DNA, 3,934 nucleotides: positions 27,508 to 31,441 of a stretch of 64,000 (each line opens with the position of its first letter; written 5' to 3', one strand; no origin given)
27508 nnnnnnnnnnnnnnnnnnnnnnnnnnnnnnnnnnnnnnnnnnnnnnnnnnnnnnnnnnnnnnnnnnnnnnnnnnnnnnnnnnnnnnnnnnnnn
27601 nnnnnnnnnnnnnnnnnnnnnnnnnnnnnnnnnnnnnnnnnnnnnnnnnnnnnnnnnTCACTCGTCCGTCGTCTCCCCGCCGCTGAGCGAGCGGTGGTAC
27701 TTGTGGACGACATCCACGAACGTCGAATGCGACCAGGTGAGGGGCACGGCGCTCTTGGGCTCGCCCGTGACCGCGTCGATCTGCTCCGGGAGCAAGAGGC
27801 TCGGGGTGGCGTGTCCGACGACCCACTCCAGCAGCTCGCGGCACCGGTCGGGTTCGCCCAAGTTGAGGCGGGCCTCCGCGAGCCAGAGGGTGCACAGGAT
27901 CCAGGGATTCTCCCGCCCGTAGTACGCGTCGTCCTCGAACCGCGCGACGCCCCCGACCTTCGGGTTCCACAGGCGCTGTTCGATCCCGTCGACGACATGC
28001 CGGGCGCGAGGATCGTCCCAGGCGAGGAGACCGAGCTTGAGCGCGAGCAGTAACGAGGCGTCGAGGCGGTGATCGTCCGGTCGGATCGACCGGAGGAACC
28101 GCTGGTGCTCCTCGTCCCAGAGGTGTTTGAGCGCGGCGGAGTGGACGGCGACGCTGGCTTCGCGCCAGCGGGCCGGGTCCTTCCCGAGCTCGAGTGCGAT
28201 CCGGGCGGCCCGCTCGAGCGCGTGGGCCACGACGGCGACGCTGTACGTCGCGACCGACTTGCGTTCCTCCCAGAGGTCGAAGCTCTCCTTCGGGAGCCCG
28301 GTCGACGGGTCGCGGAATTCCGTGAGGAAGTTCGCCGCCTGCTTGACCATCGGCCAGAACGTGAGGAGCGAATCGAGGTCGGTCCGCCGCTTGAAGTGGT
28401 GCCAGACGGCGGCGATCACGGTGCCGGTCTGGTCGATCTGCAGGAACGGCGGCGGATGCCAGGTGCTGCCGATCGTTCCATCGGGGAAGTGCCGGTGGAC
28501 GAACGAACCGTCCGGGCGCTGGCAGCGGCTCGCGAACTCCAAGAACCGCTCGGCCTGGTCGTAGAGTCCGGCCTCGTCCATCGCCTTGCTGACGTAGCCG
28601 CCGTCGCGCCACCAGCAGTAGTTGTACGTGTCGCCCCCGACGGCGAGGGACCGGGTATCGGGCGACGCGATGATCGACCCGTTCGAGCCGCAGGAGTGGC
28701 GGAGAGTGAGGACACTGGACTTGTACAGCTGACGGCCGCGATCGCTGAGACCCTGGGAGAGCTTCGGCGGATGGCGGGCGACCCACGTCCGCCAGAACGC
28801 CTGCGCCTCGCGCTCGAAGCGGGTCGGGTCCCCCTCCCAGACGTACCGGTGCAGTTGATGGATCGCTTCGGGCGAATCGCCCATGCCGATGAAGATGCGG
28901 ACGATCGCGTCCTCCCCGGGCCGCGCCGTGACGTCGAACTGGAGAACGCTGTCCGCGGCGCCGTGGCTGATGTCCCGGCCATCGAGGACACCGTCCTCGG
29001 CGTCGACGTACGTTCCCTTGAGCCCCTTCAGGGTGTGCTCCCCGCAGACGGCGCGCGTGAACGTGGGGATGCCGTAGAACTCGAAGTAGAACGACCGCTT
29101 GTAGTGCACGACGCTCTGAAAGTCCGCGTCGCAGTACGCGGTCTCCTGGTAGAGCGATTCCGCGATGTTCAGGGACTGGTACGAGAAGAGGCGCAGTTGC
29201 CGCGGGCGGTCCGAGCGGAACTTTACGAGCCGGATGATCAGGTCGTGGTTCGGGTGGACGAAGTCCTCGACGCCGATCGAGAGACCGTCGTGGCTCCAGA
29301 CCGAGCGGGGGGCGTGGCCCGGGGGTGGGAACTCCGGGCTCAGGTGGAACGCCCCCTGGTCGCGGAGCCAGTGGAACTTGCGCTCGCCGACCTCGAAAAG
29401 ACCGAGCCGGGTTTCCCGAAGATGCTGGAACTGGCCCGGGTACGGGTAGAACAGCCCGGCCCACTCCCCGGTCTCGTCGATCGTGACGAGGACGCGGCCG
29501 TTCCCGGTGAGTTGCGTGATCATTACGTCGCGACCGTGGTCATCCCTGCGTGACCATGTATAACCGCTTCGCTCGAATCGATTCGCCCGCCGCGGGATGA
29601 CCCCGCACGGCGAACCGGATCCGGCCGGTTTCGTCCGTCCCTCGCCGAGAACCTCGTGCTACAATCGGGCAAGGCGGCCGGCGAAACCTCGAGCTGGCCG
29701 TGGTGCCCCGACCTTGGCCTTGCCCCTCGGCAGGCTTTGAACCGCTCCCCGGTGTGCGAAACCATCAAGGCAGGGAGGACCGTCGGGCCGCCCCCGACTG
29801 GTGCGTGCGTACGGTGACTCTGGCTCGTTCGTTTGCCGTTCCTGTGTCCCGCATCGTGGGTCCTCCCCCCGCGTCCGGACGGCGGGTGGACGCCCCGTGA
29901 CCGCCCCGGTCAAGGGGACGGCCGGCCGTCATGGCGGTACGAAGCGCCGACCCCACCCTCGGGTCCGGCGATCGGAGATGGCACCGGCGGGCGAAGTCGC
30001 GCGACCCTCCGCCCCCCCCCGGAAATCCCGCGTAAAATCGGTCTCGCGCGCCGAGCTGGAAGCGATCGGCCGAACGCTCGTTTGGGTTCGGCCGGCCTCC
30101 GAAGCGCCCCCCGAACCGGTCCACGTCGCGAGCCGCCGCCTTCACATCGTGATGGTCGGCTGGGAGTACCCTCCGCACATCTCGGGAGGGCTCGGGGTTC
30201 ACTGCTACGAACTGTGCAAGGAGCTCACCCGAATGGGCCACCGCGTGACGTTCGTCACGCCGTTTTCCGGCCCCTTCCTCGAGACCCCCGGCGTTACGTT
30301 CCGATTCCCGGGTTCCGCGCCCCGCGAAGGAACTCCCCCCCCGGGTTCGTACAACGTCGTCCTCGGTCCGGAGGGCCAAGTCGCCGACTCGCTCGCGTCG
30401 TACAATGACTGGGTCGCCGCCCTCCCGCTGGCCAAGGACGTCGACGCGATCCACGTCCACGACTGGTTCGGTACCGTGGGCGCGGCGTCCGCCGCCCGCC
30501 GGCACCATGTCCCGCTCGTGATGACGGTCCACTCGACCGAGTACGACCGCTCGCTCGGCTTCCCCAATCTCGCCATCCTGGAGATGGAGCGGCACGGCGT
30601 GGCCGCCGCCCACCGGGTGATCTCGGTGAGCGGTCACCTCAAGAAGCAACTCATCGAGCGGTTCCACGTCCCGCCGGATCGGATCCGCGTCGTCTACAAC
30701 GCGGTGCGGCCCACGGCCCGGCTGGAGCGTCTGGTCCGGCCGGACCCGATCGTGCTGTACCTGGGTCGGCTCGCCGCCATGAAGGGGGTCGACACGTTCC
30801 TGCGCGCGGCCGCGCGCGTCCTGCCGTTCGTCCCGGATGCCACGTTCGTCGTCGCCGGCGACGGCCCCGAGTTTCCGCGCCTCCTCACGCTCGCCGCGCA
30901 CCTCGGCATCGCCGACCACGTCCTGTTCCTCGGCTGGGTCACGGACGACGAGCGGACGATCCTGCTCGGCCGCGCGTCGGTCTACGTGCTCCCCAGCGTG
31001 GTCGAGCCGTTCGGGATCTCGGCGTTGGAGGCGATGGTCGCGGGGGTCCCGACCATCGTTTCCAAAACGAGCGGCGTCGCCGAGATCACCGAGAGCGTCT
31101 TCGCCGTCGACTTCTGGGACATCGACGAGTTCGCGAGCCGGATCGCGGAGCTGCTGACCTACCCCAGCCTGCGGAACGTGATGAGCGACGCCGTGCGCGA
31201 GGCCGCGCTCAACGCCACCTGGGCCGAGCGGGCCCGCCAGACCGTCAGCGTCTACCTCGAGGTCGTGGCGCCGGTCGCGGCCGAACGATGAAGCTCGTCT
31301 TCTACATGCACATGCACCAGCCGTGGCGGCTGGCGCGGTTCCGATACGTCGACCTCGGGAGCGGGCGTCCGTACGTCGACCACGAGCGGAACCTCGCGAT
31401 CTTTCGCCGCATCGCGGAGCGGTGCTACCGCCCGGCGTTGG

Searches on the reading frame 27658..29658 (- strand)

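Call 11: search_protein_families(library=pfam, proteins=[window:27658-29658:-])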
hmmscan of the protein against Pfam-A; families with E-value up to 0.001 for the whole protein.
window:27658-29658:- (666 aa): 2 families
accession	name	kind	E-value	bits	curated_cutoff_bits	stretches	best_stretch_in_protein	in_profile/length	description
PF00723.27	Glyco_hydro_15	-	1.3e-29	103.9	22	3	406-596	122-328/427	Glycosyl hydrolases family 15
PF22422.2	MGH1-like_GH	-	7.9e-05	22.8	27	0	475-524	177-228/356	Mannosylglycerate hydrolase MGH1-like glycoside hydrolase domain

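Call 68: search_protein_families(library=ncbifam, proteins=[window:27658-29523:-])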
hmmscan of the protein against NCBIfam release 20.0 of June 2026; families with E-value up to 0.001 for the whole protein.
window:27658-29523:- (621 aa): 4 families
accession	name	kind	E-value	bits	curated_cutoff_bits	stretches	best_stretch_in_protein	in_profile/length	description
TIGR01577.1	oligosac_amyl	hypoth_equivalog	3.4e-107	359.6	820.7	1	11-608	1-612/616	oligosaccharide amylase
NF041084.1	trehalase_H1_Arch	equivalog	1.2e-28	100.2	820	2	361-606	333-567/570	alpha,alpha-trehalase TreH1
NF041085.1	trehalase_H2_Arch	equivalog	3.5e-24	85.2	1000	2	361-606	334-573/579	alpha,alpha-trehalase TreH2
TIGR01535.1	glucan_glucosid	equivalog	5e-13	48.4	741.9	1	254-444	243-431/662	glucan 1,4-alpha-glucosidase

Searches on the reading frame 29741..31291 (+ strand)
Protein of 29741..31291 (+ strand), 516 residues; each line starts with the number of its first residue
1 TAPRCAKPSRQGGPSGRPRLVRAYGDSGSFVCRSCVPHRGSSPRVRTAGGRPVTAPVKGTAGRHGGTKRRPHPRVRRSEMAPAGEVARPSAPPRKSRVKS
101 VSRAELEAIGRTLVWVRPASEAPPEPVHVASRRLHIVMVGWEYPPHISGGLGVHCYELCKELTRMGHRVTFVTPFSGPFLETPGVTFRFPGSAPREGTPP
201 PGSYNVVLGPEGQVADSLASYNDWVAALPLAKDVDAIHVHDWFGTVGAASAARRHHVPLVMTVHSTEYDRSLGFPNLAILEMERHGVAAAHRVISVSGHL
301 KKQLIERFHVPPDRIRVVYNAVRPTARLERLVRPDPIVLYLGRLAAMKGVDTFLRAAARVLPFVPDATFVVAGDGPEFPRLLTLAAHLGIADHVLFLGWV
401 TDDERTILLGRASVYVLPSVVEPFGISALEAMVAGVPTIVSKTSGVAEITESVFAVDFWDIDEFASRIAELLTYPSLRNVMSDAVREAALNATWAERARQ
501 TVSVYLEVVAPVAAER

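Call 11: search_protein_families(library=pfam, proteins=[window:29741-31291:+])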
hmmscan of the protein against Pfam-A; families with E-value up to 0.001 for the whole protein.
window:29741-31291:+ (516 aa): 7 families
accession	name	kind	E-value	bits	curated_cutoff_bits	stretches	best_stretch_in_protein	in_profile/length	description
PF00534.26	Glycos_transf_1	-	2.3e-35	122.1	26.4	1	334-487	14-171/172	Glycosyl transferases group 1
PF13439.12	Glyco_transf_4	-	1.8e-30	106.7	28.5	1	149-323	2-167/170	Glycosyltransferase Family 4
PF13692.12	Glyco_trans_1_4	-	2.8e-29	102.6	27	1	336-473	2-141/142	Glycosyl transferases group 1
PF13579.12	Glyco_trans_4_4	-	4e-23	82.9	29.7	1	149-320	1-157/158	Glycosyl transferase 4-like domain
PF20706.3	GT4-conflict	-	1.1e-19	71.1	26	1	281-463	138-328/385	Family 4 Glycosyltransferase in conflict systems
PF08323.17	Glyco_transf_5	-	1.6e-16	61.2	22.7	2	135-179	1-46/239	Starch synthase catalytic domain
PF13524.12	Glyco_trans_1_2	-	0.00057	20.3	25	0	353-501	5-142/144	Glycosyl transferase-like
